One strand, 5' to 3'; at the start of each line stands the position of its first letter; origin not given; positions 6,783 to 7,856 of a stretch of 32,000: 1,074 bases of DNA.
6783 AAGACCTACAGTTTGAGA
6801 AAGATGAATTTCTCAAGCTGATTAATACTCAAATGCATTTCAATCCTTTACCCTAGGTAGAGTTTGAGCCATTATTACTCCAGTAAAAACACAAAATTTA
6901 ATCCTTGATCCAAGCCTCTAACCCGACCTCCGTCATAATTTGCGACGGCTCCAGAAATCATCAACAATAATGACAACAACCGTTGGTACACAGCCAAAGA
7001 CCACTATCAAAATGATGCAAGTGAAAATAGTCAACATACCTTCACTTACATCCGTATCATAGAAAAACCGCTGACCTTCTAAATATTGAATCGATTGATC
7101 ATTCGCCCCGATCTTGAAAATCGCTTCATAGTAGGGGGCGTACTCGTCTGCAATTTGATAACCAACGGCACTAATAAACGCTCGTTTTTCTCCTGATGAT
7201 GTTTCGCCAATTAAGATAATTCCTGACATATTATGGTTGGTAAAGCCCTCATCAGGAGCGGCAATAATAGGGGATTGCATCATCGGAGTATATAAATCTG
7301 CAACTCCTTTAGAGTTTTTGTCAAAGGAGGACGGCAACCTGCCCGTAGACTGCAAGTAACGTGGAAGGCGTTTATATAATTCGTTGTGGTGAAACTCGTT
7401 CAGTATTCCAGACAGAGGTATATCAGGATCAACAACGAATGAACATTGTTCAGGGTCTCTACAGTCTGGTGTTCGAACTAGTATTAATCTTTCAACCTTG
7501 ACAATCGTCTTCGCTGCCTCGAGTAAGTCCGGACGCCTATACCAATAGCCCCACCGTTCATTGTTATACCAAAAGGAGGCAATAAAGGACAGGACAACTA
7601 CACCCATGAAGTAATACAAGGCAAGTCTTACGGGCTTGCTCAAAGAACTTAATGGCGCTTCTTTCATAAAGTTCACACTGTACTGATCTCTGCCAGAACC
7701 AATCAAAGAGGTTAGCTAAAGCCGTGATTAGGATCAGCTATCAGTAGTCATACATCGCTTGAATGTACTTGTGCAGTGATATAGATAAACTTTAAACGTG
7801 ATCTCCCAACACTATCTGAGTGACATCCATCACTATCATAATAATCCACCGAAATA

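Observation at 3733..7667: Membrane-only gene cassette centred on a NACHT NTPase with a glycine-zipper transmembrane arm: candidate undescribed STAND-type conflict system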

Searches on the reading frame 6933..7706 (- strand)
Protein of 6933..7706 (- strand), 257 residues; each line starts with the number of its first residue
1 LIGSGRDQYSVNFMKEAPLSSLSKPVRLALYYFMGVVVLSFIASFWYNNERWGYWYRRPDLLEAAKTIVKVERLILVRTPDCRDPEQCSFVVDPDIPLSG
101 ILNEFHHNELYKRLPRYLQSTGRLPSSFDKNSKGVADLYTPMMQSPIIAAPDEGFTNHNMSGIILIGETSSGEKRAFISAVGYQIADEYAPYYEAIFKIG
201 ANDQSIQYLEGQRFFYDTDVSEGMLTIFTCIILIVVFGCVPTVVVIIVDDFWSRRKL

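Call 3: search_protein_families(library=pfam, proteins=[window:6933-7706:-], max_evalue=0.1)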
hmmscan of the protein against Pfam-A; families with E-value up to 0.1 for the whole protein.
window:6933-7706:- (257 aa): 0 families

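Call 4: search_protein_families(library=padloc, proteins=[window:6933-7706:-], max_evalue=0.1)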
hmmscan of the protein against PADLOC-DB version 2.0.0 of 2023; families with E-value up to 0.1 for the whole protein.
window:6933-7706:- (257 aa): 0 families

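Call 5: search_protein_families(library=ncbifam, proteins=[window:6933-7706:-], max_evalue=0.1)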
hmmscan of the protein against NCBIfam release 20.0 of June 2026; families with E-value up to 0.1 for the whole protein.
window:6933-7706:- (257 aa): 0 families

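Call 43: search_protein_representatives(protein=window:6933-7667:-)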
Query: 244 residues. Proteins with E-value up to 0.001 (for the whole library): 157; up to 1e-10: 52; up to 1e-30: 7. The best 150 are listed.
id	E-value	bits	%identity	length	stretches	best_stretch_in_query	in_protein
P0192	1.4e-120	417.5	76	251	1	2-243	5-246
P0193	1.3e-61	224.3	48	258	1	6-241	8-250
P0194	5.8e-54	199.3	51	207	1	44-241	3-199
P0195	1.1e-53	198.4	46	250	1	15-227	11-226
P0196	4.6e-53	196.4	44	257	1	13-240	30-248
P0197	3.1e-46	174.0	70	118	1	129-243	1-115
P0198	1.7e-36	142.1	26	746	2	9-238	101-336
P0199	1.5e-23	99.7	28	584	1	6-234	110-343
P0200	3.2e-23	98.6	32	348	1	10-225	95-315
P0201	1.9e-21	92.8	28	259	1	7-244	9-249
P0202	2.2e-21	92.6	29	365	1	5-211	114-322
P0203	2.8e-21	92.3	29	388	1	24-234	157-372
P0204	6.5e-21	91.1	28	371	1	11-233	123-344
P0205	6.5e-21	91.1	28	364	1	10-232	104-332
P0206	1.1e-20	90.3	28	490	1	20-228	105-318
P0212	5.3e-19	84.8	28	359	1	9-225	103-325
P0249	3.5e-10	55.9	24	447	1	11-235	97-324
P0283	1.7e-07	47.1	25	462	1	23-208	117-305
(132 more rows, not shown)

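Call 44: search_protein_families(library=pfam, proteins=[P0198, P0199, P0200, P0202, P0203, P0206, P0193, P0249, P0283, P0212], max_evalue=0.01)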
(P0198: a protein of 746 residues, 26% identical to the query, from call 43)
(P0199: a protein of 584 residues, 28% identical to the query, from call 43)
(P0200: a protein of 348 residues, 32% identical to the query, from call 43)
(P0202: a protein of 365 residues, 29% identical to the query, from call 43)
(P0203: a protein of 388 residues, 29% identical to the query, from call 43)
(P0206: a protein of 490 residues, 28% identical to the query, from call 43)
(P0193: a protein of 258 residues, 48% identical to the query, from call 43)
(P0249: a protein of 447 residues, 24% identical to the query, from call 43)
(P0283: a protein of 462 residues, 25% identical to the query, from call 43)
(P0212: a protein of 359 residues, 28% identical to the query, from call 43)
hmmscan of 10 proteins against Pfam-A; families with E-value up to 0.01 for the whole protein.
P0198 (746 aa): 0 families

P0199 (584 aa): 8 families
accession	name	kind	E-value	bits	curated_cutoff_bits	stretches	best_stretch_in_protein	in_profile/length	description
PF13174.12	TPR_6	-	5.7e-10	39.6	26.3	1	486-516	1-31/33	Tetratricopeptide repeat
PF13432.12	TPR_16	-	4.7e-08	33.8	32.7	1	417-475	9-64/65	Tetratricopeptide repeat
PF14559.12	TPR_19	-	2.5e-07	31.4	25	1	418-476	4-59/68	Tetratricopeptide repeat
PF07719.23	TPR_2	-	2.5e-06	27.6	27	1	486-516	2-32/34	Tetratricopeptide repeat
PF13428.12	TPR_14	-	1.1e-05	26.1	23.5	0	487-518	3-34/44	Tetratricopeptide repeat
PF09976.15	TPR_21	-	8.2e-05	22.9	25.5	0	416-477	50-111/193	Tetratricopeptide repeat-like domain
PF13424.12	TPR_12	-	0.00055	20.5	30.1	1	443-508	4-68/77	Tetratricopeptide repeat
PF13176.12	TPR_7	-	0.0061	17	27.9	0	487-510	1-24/36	Tetratricopeptide repeat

P0200 (348 aa): 0 families

P0202 (365 aa): 0 families

P0203 (388 aa): 0 families

P0206 (490 aa): 0 families

P0193 (258 aa): 0 families

P0249 (447 aa): 0 families

P0283 (462 aa): 0 families

P0212 (359 aa): 0 families

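Call 47: find_encoding_contigs(protein=P0193, flank=6000, max_places=3)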
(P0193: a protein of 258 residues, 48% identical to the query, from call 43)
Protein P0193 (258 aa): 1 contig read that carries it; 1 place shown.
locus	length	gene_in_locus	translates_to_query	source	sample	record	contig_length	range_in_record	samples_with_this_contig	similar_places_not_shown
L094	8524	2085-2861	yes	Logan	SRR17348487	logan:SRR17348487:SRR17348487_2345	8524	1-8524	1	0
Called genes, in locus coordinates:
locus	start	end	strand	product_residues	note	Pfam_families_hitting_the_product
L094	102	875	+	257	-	-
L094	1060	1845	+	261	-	-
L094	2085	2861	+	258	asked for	-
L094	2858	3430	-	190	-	PF03551:PadR, PF10400:Vir_act_alpha_C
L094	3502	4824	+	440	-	PF25917:BSH_RND (faint), PF25881:HH_YBHG (weak), PF25954:Beta-barrel_RND_2 (weak)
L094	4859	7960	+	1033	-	PF00873:ACR_tran, PF03176:MMPL, PF02355:SecD_SecF_C (weak), PF03176:MMPL (weak)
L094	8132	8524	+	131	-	?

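Call 76: predict_structure(alignment_id=A3)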
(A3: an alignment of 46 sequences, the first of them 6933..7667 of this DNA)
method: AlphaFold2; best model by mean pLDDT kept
length: 244 residues; sequences in the alignment: 46
mean_pLDDT: 91.7   pTM: 0.84
mean pLDDT of the five models: 91.7, 91.3, 90.8, 89.9, 89.2
residues with pLDDT >= 90: 179; 70-90: 56; 50-70: 9; < 50: 0
segments of 3 or more residues with pLDDT < 50: none
pLDDT, mean of each block of 10 residues (from residue 1): 78 89 93 92 93 98 96 95 92 78 97 96 97 96 94 98 97 90 96 97 78 89 89 89 82
secondary structure, 60 per line:
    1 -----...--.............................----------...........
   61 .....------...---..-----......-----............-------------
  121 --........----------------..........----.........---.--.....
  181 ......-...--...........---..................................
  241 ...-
elements in order: H11-39 H50-54 E55-65 H85-90 H96-107 H123-130 E147-156 E161-169 E176-186 E193-203 H207-243

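Call 79: fold_search(model_id=the predicted structure, library=pdb)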
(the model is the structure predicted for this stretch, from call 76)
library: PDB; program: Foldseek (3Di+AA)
matches with E <= 10: 492; with E <= 0.001: 0
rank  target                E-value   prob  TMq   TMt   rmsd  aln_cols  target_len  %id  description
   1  6bym_A                2.4e-01  0.33  0.19  0.22  19.6       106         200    9  Crystal structure of the sterol-bound second StART domain of yeast Lam4 (released 2018-01-17)
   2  6bym_B                3.2e-01  0.21  0.19  0.23  18.1       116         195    9  Crystal structure of the sterol-bound second StART domain of yeast Lam4 (released 2018-01-17)
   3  1jfm_A                4.0e-01  0.08  0.17  0.23  24.0       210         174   10  CRYSTAL STRUCTURE OF MURINE NK CELL LIGAND RAE-1 BETA (released 2002-02-20)
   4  2qy2_A                4.0e-01  0.04  0.12  0.13  16.9       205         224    9  Characterization of a trifunctional mimivirus mRNA capping enzyme and crystal structure of the RNA triphosphatase doma (released 2008-04-01)
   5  4xhr_A                4.2e-01  0.15  0.20  0.27  20.6       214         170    9  Structure of a phospholipid trafficking complex, native (released 2015-07-01)
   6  3bxo_A                4.5e-01  0.28  0.20  0.20  14.9       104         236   10  Crystal Structure of Streptomyces venezuelae DesVI (released 2008-03-25)
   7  8y3t_A                5.0e-01  0.20  0.17  0.29  13.7        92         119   10  The self-assembled nanotube of CPC46A/Q70H (released 2024-11-06)
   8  6m82                  6.3e-01  0.38  0.20  0.20   7.1        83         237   16  Crystal structure of TylM1 Y14paF bound to SAH and dTDP-phenol (released 2019-03-13)
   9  6m81_B                7.0e-01  0.35  0.20  0.20   7.0        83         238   14  Crystal structure of TylM1 Y14F bound to SAH and dTDP-phenol (released 2019-03-13)
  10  8alo_B                7.0e-01  0.25  0.19  0.28   7.7        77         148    9  Heterodimer formation of sensory domains of Vibrio cholerae regulators ToxR and ToxS (released 2023-09-13)
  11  2ns9_A                7.0e-01  0.21  0.18  0.27  15.6        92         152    9  Crystal structure of protein APE2225 from Aeropyrum pernix K1, Pfam COXG (released 2006-11-14)
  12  9hpt                  7.0e-01  0.21  0.15  0.16   7.3        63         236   17  Crystal structure of OXA-57 (released 2025-12-24)
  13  6m81_C                8.3e-01  0.33  0.19  0.20   7.1        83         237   14  Crystal structure of TylM1 Y14F bound to SAH and dTDP-phenol (released 2019-03-13)
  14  6cp9_C                8.7e-01  0.16  0.17  0.32  14.8       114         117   10  Contact-dependent growth inhibition toxin - immunity protein complex from Klebsiella pneumoniae 342 (released 2019-03-13)
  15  6xj7_B                8.7e-01  0.08  0.19  0.16  16.7       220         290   10  Crystal structure of the helical cell shape determining protein Pgp2 (K307A mutant) from Campylobacter jejuni (released 2021-03-17)
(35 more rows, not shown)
